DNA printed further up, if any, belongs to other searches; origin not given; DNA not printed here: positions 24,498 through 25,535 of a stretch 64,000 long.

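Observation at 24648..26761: Candidate anti-defence island: metallophosphoesterase, NADAR and DHH/DHHA1 phosphoesterase, inserted between helicase and primase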

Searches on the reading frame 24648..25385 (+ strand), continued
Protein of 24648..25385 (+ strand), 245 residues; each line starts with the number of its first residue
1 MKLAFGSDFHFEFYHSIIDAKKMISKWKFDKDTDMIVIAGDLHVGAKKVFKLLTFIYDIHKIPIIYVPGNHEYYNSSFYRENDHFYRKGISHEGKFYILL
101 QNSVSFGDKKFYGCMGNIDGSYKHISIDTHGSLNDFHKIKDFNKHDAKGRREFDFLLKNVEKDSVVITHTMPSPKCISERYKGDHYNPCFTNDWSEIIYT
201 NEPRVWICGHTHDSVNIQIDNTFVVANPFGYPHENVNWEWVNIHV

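Call 82: fold_search(model_id=the predicted structure, library=pdb)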
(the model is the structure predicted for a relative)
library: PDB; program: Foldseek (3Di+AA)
matches with E <= 10: 520; with E <= 0.001: 78
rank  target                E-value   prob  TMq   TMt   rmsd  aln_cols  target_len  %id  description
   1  6unc_A                3.5e-09  1.00  0.71  0.64   4.6       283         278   13  The crystal structure of Phosphopantetheinyl Hydrolase (PptH) from Mycobacterium tuberculosis (released 2020-04-22)
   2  6unc_B                3.9e-09  1.00  0.71  0.63   4.5       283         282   15  The crystal structure of Phosphopantetheinyl Hydrolase (PptH) from Mycobacterium tuberculosis (released 2020-04-22)
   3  6unc_D                7.1e-09  1.00  0.73  0.65   4.0       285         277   15  The crystal structure of Phosphopantetheinyl Hydrolase (PptH) from Mycobacterium tuberculosis (released 2020-04-22)
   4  6unc_C                9.5e-09  1.00  0.71  0.63   4.6       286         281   13  The crystal structure of Phosphopantetheinyl Hydrolase (PptH) from Mycobacterium tuberculosis (released 2020-04-22)
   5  4pef_A                1.1e-08  1.00  0.53  0.39   8.6       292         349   14  Dbr1 in complex with sulfate (released 2014-08-27)
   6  5k78_B                2.2e-08  1.00  0.53  0.39   9.0       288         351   13  Dbr1 in complex with 16-mer branched RNA (released 2016-12-07)
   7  4peg_C                3.2e-08  1.00  0.52  0.39   9.0       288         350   13  Dbr1 in complex with guanosine-5'-monophosphate (released 2014-08-27)
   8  4pei_E                4.9e-08  1.00  0.56  0.41   7.8       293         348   14  Dbr1 in complex with synthetic branched RNA analog (released 2014-08-27)
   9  5k78_A                7.4e-08  1.00  0.52  0.39   9.0       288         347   12  Dbr1 in complex with 16-mer branched RNA (released 2016-12-07)
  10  5k73_D                7.4e-08  1.00  0.51  0.38   8.6       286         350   14  as-isolated Dbr1 with Fe(II) and Zn(II) (released 2016-12-07)
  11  4peh_A                8.8e-08  1.00  0.53  0.39   8.9       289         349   13  Dbr1 in complex with synthetic linear RNA (released 2014-08-27)
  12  5k77_A                8.8e-08  1.00  0.52  0.38   8.9       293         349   12  Dbr1 in complex with 7-mer branched RNA (released 2016-12-07)
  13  2yvt                  3.0e-07  1.00  0.61  0.58   6.8       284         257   13  Crystal structure of aq_1956 (released 2007-10-16)
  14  2zo9_B                3.8e-07  1.00  0.54  0.49   7.6       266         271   12  Malonate-bound structure of the glycerophosphodiesterase from Enterobacter aerogenes (GpdQ) and characterization of th (released 2008-10-07)
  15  7ov8_A                4.0e-07  1.00  0.56  0.47   7.1       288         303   14  Crystal structure of pig purple acid phosphatase in complex with 4-(2-hydroxyethyl)-1-piperazineethanesulfonic acid (H (released 2022-03-23)
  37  2nxf                  1.7e-05  1.00  0.48  0.39   8.8       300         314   13  Crystal Structure of a dimetal phosphatase from Danio rerio LOC 393393 (released 2006-12-12)
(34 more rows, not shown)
